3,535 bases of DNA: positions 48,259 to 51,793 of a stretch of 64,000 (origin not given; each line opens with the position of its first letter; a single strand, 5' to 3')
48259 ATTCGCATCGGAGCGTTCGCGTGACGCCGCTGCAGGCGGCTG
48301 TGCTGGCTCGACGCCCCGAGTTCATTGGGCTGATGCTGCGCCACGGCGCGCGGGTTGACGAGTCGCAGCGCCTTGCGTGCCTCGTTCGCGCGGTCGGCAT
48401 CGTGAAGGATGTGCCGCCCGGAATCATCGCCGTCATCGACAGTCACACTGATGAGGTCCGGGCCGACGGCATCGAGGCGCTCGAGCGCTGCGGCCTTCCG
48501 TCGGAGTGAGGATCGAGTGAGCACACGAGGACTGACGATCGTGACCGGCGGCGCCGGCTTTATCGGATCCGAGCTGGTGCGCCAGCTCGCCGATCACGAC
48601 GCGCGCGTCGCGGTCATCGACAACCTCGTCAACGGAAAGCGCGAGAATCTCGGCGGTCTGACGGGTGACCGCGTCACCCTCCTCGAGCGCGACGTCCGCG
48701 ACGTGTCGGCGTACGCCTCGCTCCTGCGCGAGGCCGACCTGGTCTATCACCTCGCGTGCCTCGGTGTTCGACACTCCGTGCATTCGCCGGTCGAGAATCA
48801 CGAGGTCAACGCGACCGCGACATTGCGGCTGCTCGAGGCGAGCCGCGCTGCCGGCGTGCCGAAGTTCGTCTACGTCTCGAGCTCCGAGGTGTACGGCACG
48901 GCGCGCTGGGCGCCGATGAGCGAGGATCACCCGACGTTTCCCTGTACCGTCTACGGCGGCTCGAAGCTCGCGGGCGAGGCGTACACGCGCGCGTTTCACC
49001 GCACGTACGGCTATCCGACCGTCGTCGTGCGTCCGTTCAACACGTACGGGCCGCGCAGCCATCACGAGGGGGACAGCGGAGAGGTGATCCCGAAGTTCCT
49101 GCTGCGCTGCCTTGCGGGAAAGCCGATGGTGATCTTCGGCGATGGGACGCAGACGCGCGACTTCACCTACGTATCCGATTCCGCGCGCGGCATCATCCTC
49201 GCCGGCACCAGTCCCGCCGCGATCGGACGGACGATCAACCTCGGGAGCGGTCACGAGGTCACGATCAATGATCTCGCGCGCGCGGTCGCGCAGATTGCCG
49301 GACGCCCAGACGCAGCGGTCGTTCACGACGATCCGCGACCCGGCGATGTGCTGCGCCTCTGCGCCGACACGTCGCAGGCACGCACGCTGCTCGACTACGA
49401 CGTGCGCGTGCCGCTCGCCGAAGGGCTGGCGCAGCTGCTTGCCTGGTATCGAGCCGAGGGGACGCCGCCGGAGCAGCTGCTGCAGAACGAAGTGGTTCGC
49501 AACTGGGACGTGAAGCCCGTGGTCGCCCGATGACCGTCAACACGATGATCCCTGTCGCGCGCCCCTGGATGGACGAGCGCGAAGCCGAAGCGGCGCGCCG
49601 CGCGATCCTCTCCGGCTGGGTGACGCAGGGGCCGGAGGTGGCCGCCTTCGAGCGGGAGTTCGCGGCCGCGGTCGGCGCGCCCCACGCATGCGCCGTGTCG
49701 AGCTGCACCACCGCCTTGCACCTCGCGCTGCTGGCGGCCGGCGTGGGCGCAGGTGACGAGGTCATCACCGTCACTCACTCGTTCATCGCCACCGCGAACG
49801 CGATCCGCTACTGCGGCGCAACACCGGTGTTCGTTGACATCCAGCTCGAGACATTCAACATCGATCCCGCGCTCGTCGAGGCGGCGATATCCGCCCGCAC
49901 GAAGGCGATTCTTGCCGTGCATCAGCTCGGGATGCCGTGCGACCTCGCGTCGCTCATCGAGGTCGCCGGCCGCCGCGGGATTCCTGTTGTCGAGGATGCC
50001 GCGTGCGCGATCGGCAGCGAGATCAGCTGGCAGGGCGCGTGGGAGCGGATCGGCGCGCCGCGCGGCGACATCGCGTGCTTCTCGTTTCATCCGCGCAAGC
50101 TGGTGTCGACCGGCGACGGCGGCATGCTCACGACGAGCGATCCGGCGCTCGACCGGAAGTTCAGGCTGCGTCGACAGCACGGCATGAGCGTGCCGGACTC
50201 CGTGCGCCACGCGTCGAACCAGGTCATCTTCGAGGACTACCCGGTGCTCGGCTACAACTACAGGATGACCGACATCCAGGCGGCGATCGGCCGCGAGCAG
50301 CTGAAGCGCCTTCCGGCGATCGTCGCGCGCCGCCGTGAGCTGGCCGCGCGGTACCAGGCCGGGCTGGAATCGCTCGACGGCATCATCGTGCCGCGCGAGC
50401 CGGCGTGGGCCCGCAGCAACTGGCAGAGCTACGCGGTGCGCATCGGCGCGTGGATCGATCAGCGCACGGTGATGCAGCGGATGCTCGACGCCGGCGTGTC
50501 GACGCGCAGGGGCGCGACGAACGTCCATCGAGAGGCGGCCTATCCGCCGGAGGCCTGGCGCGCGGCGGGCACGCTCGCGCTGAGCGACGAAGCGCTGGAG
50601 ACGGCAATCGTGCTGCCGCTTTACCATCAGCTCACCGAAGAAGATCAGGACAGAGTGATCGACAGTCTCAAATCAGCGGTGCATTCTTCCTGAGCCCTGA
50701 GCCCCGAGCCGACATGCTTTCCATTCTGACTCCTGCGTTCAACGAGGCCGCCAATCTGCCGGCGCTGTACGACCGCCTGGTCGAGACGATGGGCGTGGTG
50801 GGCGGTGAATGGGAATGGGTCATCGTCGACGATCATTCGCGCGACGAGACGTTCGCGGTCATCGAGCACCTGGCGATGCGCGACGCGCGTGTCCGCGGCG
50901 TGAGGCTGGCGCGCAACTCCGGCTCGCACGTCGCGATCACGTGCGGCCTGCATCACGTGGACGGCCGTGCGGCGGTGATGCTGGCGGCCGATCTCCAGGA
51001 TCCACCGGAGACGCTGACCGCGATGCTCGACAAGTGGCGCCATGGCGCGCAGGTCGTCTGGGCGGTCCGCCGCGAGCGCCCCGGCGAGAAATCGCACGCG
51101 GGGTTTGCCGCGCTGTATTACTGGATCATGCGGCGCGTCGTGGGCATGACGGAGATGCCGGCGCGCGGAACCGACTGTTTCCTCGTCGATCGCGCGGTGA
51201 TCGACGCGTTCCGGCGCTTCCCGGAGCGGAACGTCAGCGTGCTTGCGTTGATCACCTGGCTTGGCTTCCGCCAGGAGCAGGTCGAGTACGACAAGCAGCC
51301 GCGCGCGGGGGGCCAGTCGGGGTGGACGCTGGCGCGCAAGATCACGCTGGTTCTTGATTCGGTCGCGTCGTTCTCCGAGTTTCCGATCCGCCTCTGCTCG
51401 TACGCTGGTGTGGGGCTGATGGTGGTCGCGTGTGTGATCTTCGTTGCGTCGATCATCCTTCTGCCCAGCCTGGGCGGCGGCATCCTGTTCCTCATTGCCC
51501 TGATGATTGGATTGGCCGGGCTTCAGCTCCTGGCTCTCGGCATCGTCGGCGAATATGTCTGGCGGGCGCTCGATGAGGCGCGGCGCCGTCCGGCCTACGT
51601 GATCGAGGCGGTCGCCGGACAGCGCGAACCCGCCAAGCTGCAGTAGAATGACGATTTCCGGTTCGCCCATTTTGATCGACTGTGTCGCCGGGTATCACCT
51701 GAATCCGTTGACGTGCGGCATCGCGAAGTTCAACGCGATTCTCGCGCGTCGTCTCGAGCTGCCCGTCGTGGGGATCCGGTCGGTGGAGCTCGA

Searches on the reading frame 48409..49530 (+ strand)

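Call 20: search_protein_families(library=pfam, proteins=[window:48409-49530:+], max_evalue=0.001)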
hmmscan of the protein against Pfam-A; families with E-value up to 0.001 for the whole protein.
window:48409-49530:+ (374 aa): 10 families
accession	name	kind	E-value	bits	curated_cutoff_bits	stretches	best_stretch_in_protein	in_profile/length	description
PF01370.27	Epimerase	-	4.1e-59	200.3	20.9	1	44-279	2-240/240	NAD dependent epimerase/dehydratase family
PF16363.11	GDP_Man_Dehyd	-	4e-56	191.3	27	1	44-342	1-331/332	GDP-mannose 4,6 dehydratase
PF01073.25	3Beta_HSD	-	6e-22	78.4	22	1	44-265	1-228/280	3-beta hydroxysteroid dehydrogenase/isomerase family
PF04321.23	RmlD_sub_bind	-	5.3e-17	62.2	27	1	44-298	4-232/287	RmlD substrate binding domain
PF02719.21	Polysacc_synt_2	-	7.7e-16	58.6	20.2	1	44-302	2-256/293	Polysaccharide biosynthesis protein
PF13460.12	NAD_binding_10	-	2.1e-10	41.2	27.2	1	47-166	1-106/184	NAD(P)H-binding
PF07993.18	NAD_binding_4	-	2.6e-10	40.3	20.1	1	101-236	81-231/258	Male sterility protein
PF05368.20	NmrA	-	6e-07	29.8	27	1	44-157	6-106/298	NmrA-like family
PF00106.31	adh_short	-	4.6e-06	26.7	26.6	1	44-109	4-71/195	short chain dehydrogenase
PF03435.24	Sacchrp_dh_NADP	-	8.5e-05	23.3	25.1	1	48-116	5-76/129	Saccharopine dehydrogenase NADP binding domain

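Call 36: search_protein_families(library=ncbifam, proteins=[window:48409-49530:+], max_evalue=0.00001)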
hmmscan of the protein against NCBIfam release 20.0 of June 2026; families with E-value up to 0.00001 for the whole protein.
window:48409-49530:+ (374 aa): 26 families (the best 25 are shown)
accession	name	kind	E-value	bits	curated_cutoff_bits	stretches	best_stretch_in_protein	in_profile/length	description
TIGR04180.1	EDH_00030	hypoth_equivalog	8.7e-60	202.3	475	1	44-332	2-294/297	NAD-dependent 4,6-dehydratase LegB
TIGR01181.1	dTDP_gluc_dehyt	equivalog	1.5e-52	178.7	365.1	1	44-350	3-314/321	dTDP-glucose 4,6-dehydratase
TIGR01179.1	galE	equivalog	2.5e-48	164.6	262.3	1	44-347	3-325/332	UDP-glucose 4-epimerase GalE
NF011728.1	PRK15181.1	equivalog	4e-36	124.7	760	1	44-348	19-338/348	Vi polysaccharide biosynthesis UDP-N-acetylglucosaminuronic acid C-4 epimerase TviC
NF007582.0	PRK10217.1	equivalog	1.1e-33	116.9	698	1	44-351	5-335/355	dTDP-glucose 4,6-dehydratase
TIGR02197.1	heptose_epim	equivalog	2.2e-33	115.8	274.6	1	44-349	2-315/316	ADP-glyceromanno-heptose 6-epimerase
NF007956.0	PRK10675.1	subfamily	6.8e-32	110.9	394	1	44-346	4-328/338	UDP-glucose 4-epimerase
NF007490.0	PRK10084.1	subfamily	1.7e-29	102.9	649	1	44-350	4-337/361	dTDP-glucose 4,6-dehydratase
NF047922.1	GDPFucSynFcl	equivalog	5.9e-26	91.6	500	1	45-349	7-303/308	GDP-L-fucose synthase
TIGR03466.1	HpnA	hypoth_equivalog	4.3e-22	78.4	367.65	1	43-302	3-251/327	hopanoid-associated sugar epimerase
NF043036.1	ErythonDh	equivalog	2.1e-20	73.2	325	1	44-209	4-183/321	D-erythronate dehydrogenase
NF008360.0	PRK11150.1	equivalog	7.6e-19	68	452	1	43-299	2-256/310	ADP-glyceromanno-heptose 6-epimerase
TIGR02622.1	CDP_4_6_dhtase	equivalog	4.7e-15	55.6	278.45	1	44-349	8-332/352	CDP-glucose 4,6-dehydratase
NF042422.1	oxyalk_red_OleD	equivalog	1.6e-14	54.1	580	1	44-301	4-254/329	2-alkyl-3-oxoalkanoate reductase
NF008872.0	PRK11908.1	equivalog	2.3e-14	53.2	294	1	45-347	6-319/349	bifunctional UDP-4-keto-pentose/UDP-xylose synthase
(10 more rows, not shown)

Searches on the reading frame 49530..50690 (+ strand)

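Call 20: search_protein_families(library=pfam, proteins=[window:49530-50690:+], max_evalue=0.001)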
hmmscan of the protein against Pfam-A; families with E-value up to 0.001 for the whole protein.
window:49530-50690:+ (387 aa): 5 families
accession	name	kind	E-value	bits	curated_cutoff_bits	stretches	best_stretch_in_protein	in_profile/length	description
PF01041.23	DegT_DnrJ_EryC1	-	6.5e-112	374.7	19.8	1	14-380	3-359/360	DegT/DnrJ/EryC1/StrS aminotransferase family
PF01053.26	Cys_Met_Meta_PP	-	4.5e-05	22.6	27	1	33-158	50-175/381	Cys/Met metabolism PLP-dependent enzyme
PF00155.27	Aminotran_1_2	-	6.2e-05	22.8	19.7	1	38-128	45-151/361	Aminotransferase class I and II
PF00266.25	Aminotran_5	-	0.00015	21.3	21.5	0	56-163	67-182/371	Aminotransferase class-V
PF01212.27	Beta_elim_lyase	-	0.00035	20.4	27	1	34-222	31-231/288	Beta-eliminating lyase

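Call 36: search_protein_families(library=ncbifam, proteins=[window:49530-50690:+], max_evalue=0.00001)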
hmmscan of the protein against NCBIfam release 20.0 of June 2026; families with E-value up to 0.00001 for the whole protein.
window:49530-50690:+ (387 aa): 16 families
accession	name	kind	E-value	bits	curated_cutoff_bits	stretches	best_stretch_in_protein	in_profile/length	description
TIGR03588.1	PseC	equivalog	1.8e-92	310.2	423.5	1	6-382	1-378/380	UDP-4-amino-4,6-dideoxy-N-acetyl-beta-L-altrosamine transaminase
NF008658.2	PRK11658.1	equivalog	1.6e-78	264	631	1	5-384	3-377/379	UDP-4-amino-4-deoxy-L-arabinose aminotransferase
TIGR04181.1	NHT_00031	hypoth_equivalog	5.3e-72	242.7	420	1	7-362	1-356/359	LegC family aminotransferase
NF011936.0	PRK15407.1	equivalog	1.3e-60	205.3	423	2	4-218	34-251/440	lipopolysaccharide biosynthesis protein RfbH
NF008687.0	PRK11706.1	equivalog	6.9e-59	199.5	375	1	6-383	1-373/375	dTDP-4-amino-4,6-dideoxygalactose transaminase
TIGR02379.1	ECA_wecE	subfamily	9.2e-49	166.2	434.85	1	6-383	1-374/376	dTDP-4-amino-4,6-dideoxy-D-glucose transaminase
TIGR04427.1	PLP_DesI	equivalog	9e-44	150.1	650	1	7-385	21-384/390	dTDP-4-dehydro-6-deoxyglucose aminotransferase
NF005816.0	PRK07682.1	equivalog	2.4e-08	33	620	1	59-129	99-169/390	aminotransferase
NF009079.0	PRK12414.1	subfamily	2.6e-08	33.3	481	1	56-128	96-167/384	methionine aminotransferase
NF006488.0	PRK08912.1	equivalog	6.2e-08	32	498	1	56-129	93-165/387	aminotransferase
NF006569.0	PRK09082.1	subfamily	6.5e-08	32.1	420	1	46-128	86-168/386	methionine aminotransferase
NF004770.0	PRK06108.1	subfamily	8e-08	31.5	422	1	40-128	86-175/396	pyridoxal phosphate-dependent aminotransferase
NF005817.0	PRK07683.1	equivalog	2.5e-06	26.4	575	1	71-129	109-167/387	aminotransferase A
NF006096.0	PRK08248.1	equivalog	5.6e-06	25.2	726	1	35-159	64-188/431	homocysteine synthase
TIGR01325.1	O_suc_HS_sulf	equivalog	8.9e-06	24.5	510.05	0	33-158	52-177/380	O-succinylhomoserine sulfhydrylase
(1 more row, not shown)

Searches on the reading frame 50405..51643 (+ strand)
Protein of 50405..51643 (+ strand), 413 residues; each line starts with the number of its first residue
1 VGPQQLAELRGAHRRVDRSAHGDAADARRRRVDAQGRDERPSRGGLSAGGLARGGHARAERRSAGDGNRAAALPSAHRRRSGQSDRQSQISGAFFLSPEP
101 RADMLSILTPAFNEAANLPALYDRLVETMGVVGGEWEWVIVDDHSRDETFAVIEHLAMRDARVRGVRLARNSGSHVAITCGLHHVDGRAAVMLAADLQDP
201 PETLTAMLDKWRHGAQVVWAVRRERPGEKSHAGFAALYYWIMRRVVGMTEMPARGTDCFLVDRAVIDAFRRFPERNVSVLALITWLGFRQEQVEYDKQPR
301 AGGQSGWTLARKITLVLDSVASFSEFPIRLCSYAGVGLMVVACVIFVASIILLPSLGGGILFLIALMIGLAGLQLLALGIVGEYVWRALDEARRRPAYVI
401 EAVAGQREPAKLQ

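Call 20: search_protein_families(library=pfam, proteins=[window:50405-51643:+], max_evalue=0.001)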
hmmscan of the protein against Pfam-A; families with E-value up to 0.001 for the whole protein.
window:50405-51643:+ (413 aa): 1 family
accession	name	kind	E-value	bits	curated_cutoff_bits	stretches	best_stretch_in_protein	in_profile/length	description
PF00535.33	Glycos_transf_2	-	1.1e-23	84.4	23.3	1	106-267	1-165/168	Glycosyl transferase family 2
